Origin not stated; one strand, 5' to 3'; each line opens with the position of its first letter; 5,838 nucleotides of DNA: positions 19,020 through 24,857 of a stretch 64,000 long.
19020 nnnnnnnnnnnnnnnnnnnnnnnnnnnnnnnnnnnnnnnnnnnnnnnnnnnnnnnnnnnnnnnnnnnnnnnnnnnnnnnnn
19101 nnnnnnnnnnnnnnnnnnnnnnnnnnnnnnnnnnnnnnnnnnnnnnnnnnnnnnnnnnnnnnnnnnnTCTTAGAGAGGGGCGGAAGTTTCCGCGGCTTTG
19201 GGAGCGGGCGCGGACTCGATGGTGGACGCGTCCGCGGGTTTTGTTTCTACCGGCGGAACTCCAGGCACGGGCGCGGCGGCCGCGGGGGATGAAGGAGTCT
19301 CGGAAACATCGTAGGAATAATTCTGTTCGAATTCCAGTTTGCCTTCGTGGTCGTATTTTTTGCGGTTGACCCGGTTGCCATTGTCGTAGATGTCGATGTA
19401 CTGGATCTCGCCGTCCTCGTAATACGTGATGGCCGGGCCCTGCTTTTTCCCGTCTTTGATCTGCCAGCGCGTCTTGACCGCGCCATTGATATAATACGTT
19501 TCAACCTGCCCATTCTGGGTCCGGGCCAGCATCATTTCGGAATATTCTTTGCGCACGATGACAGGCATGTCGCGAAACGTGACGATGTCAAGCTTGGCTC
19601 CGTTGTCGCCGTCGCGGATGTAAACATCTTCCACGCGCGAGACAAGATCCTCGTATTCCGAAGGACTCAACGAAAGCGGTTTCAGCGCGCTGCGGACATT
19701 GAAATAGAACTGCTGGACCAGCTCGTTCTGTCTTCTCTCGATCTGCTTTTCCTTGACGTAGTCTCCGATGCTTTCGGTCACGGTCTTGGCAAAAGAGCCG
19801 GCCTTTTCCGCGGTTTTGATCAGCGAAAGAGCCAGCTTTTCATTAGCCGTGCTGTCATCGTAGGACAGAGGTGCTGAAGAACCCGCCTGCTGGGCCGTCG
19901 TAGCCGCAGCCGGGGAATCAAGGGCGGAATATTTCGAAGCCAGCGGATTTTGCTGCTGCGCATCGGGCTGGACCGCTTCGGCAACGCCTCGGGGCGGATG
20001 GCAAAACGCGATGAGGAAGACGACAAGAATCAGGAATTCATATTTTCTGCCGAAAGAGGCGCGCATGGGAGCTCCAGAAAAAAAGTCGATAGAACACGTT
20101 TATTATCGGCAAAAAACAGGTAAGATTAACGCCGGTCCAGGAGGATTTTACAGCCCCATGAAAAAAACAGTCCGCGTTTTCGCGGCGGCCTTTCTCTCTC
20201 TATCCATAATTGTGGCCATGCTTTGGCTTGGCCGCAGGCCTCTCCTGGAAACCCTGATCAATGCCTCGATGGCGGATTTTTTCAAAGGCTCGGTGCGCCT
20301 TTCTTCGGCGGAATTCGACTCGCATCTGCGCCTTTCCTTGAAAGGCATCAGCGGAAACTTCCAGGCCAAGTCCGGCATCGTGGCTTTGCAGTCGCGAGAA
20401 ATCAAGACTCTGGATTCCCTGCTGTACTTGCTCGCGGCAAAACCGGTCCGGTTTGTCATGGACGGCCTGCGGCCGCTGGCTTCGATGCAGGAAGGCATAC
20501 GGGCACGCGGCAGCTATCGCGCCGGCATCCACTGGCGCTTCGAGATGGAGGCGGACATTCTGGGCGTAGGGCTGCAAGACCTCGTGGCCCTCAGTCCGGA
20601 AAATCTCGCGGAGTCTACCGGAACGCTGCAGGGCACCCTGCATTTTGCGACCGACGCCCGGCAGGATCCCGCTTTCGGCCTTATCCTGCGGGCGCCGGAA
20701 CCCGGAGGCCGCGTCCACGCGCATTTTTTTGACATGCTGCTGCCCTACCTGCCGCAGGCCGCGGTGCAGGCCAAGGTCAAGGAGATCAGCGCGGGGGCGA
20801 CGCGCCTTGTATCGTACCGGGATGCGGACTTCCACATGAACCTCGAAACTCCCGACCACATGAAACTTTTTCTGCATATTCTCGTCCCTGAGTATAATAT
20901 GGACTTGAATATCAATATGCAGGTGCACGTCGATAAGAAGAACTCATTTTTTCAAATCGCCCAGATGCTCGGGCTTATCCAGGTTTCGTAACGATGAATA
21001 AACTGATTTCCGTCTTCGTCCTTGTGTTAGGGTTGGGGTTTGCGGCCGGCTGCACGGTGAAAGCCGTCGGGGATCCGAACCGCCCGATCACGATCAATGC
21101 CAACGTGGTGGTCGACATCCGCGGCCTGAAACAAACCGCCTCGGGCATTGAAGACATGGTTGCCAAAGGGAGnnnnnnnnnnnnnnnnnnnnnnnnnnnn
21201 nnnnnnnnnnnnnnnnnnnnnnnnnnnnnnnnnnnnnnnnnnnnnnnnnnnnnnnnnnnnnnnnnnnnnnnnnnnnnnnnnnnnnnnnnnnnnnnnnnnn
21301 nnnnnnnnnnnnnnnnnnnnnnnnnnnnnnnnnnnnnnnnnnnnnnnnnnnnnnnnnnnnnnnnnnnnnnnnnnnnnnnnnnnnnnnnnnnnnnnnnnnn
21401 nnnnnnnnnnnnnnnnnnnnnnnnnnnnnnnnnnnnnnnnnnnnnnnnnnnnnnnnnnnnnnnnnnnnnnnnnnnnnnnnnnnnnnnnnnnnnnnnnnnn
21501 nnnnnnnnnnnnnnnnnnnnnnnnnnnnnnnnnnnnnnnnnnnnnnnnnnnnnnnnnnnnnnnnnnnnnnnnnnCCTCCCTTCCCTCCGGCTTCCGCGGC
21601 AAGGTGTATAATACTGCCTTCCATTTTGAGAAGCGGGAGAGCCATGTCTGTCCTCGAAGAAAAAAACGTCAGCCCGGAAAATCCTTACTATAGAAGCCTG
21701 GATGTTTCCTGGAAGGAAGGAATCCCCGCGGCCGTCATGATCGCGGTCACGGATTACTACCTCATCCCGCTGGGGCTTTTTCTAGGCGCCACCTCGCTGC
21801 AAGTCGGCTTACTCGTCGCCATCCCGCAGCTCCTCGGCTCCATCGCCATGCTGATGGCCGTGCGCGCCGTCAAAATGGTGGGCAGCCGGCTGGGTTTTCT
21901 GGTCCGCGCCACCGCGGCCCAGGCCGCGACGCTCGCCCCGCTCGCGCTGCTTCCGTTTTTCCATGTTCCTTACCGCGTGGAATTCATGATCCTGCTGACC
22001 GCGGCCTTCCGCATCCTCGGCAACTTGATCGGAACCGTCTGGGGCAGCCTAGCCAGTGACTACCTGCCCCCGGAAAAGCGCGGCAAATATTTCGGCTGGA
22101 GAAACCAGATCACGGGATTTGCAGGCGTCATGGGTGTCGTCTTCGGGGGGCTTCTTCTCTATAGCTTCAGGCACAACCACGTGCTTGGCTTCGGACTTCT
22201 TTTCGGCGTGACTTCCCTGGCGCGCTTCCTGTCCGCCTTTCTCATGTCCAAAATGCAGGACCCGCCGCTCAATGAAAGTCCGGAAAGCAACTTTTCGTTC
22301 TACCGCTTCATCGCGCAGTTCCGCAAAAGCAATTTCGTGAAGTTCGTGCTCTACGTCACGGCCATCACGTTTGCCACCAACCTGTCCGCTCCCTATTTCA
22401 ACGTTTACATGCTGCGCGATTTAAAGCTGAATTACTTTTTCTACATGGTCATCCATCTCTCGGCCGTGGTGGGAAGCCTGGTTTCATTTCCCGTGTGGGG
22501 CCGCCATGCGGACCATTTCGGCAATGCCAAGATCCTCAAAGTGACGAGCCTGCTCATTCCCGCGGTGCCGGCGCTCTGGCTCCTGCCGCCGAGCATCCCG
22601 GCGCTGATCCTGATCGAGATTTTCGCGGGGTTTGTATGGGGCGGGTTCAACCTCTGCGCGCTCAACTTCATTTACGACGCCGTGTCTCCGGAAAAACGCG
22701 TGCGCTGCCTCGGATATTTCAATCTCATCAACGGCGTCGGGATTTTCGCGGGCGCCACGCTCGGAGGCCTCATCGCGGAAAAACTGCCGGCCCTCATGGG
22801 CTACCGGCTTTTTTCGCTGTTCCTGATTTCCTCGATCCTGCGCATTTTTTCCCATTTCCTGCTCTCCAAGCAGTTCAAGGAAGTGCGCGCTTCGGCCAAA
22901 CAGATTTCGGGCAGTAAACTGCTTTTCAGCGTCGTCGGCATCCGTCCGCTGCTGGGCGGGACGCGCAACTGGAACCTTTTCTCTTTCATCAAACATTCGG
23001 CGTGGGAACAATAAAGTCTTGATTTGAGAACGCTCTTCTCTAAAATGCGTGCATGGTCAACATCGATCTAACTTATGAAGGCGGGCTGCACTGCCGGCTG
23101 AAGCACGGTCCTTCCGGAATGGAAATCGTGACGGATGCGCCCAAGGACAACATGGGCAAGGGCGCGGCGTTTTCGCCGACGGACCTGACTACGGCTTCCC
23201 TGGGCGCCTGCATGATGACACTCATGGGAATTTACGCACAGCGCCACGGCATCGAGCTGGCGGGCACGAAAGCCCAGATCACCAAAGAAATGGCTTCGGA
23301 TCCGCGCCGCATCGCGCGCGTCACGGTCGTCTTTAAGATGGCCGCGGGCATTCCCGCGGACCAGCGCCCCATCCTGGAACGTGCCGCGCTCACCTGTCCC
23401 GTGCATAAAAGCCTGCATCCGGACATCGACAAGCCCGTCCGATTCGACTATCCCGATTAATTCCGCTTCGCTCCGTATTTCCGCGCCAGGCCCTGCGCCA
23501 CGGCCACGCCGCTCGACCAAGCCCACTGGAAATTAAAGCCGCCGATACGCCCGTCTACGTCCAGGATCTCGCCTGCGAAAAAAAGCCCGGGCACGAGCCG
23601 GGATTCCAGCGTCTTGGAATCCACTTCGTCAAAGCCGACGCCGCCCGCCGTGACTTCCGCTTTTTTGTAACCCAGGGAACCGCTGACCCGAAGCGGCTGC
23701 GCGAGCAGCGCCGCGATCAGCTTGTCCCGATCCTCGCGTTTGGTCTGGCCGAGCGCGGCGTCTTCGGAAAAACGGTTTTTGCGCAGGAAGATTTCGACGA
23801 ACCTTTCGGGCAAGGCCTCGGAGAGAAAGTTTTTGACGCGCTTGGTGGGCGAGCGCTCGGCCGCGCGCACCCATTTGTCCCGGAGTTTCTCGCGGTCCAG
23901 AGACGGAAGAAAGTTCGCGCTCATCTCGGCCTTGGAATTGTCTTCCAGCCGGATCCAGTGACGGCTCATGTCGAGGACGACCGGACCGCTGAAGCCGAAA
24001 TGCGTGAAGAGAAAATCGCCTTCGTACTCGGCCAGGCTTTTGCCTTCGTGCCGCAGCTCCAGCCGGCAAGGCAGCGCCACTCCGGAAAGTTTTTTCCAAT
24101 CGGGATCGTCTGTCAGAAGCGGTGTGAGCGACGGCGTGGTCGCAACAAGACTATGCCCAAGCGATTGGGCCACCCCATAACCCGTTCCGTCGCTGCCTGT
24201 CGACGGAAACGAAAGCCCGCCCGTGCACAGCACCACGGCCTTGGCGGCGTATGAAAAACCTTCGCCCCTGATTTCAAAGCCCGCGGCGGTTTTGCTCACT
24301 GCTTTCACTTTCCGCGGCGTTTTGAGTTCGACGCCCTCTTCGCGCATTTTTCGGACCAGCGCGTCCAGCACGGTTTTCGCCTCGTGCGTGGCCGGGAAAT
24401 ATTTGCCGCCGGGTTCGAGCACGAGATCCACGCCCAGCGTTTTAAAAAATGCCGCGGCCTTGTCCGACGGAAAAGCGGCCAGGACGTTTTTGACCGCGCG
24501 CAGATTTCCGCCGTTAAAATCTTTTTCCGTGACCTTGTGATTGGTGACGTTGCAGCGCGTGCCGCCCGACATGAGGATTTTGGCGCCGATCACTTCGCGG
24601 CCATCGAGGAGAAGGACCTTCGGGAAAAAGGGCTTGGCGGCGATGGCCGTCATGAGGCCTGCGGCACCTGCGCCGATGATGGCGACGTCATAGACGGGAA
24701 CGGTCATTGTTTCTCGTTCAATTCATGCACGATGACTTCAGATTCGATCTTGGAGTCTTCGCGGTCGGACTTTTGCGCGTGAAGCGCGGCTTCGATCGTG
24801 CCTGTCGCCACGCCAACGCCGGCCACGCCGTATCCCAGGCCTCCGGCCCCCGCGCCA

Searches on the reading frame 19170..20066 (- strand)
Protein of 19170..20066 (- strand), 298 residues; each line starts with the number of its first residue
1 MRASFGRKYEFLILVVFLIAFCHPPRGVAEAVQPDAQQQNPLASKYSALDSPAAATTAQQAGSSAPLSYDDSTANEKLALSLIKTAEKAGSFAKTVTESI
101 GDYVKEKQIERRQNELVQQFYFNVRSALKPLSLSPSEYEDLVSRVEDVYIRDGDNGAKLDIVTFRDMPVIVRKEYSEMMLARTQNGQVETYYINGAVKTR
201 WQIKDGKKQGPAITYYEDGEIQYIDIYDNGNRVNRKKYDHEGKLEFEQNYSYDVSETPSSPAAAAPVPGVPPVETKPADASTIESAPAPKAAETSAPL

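Call 21: search_protein_families(library=pfam, proteins=[window:19170-20066:-], max_evalue=0.001)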
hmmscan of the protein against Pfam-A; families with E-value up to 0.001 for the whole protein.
window:19170-20066:- (298 aa): 1 family
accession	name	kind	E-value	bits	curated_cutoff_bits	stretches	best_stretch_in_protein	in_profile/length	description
PF07661.19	MORN_2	-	0.00016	22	29.6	0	208-229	1-22/22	MORN repeat variant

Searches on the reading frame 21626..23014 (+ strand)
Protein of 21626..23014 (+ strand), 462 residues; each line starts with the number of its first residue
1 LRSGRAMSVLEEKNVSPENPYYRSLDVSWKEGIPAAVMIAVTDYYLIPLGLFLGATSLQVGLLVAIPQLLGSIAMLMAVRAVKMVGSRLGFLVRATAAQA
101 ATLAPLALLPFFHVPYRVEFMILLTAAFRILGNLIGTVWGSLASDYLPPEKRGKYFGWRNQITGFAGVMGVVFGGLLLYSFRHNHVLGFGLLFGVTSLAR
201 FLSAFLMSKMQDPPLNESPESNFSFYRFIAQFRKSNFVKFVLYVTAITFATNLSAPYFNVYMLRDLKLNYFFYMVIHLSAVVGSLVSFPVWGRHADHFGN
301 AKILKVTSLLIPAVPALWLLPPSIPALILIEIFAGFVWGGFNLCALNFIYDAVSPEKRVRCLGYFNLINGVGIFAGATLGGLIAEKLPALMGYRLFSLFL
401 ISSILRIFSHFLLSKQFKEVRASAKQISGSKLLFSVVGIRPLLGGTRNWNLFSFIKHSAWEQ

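Call 21: search_protein_families(library=pfam, proteins=[window:21626-23014:+], max_evalue=0.001)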
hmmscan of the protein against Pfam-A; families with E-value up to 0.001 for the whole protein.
window:21626-23014:+ (462 aa): 1 family
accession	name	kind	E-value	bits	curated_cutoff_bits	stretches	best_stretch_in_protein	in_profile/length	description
PF07690.21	MFS_1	-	4.1e-24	85.6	33.4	2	246-441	7-203/347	Major Facilitator Superfamily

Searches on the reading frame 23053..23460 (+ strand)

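Call 21: search_protein_families(library=pfam, proteins=[window:23053-23460:+], max_evalue=0.001)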
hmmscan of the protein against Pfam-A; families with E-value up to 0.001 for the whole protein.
window:23053-23460:+ (135 aa): 1 family
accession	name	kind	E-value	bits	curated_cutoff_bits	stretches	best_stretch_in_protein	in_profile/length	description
PF02566.24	OsmC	-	2.5e-14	54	27.5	1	35-125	1-95/100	OsmC-like protein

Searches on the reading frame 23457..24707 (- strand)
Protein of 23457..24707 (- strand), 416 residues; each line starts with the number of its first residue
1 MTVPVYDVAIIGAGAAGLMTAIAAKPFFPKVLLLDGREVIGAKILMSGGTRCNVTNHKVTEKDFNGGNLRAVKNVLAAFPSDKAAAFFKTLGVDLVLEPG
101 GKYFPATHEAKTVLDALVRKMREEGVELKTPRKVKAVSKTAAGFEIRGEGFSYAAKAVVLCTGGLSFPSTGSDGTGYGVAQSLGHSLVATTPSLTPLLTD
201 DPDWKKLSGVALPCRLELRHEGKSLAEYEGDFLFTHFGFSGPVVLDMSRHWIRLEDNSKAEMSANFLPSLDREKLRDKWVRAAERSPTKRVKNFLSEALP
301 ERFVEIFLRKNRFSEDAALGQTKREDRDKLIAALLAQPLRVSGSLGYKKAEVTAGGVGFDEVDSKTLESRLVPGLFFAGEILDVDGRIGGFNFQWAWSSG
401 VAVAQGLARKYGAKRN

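Call 21: search_protein_families(library=pfam, proteins=[window:23457-24707:-], max_evalue=0.001)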
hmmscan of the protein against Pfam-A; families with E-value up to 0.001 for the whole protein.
window:23457-24707:- (416 aa): 8 families
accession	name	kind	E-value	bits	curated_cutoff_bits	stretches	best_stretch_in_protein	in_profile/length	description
PF03486.20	HI0933_like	-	2.7e-74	250.1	50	1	7-405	2-243/244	HI0933-like protein Rossmann domain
PF22780.1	HI0933_like_1st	-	8.4e-35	120.5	27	1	192-352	2-165/165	HI0933-like protein barrel and H2TH domain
PF01266.30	DAO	-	8.9e-10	39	27.9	1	7-108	1-95/353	FAD dependent oxidoreductase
PF07992.20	Pyr_redox_2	-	6.7e-09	36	26.1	1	6-168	1-113/291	Pyridine nucleotide-disulphide oxidoreductase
PF13738.12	Pyr_redox_3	-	4.3e-08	33.2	30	0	113-170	83-140/305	Pyridine nucleotide-disulphide oxidoreductase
PF00890.30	FAD_binding_2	-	2.6e-07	30.7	20.4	1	7-59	1-53/414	FAD binding domain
PF12831.13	FAD_oxidored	-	1.2e-05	25.2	27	1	7-163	1-145/416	FAD dependent oxidoreductase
PF00070.33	Pyr_redox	-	0.00029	21.7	22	0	111-143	40-72/82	Pyridine nucleotide-disulphide oxidoreductase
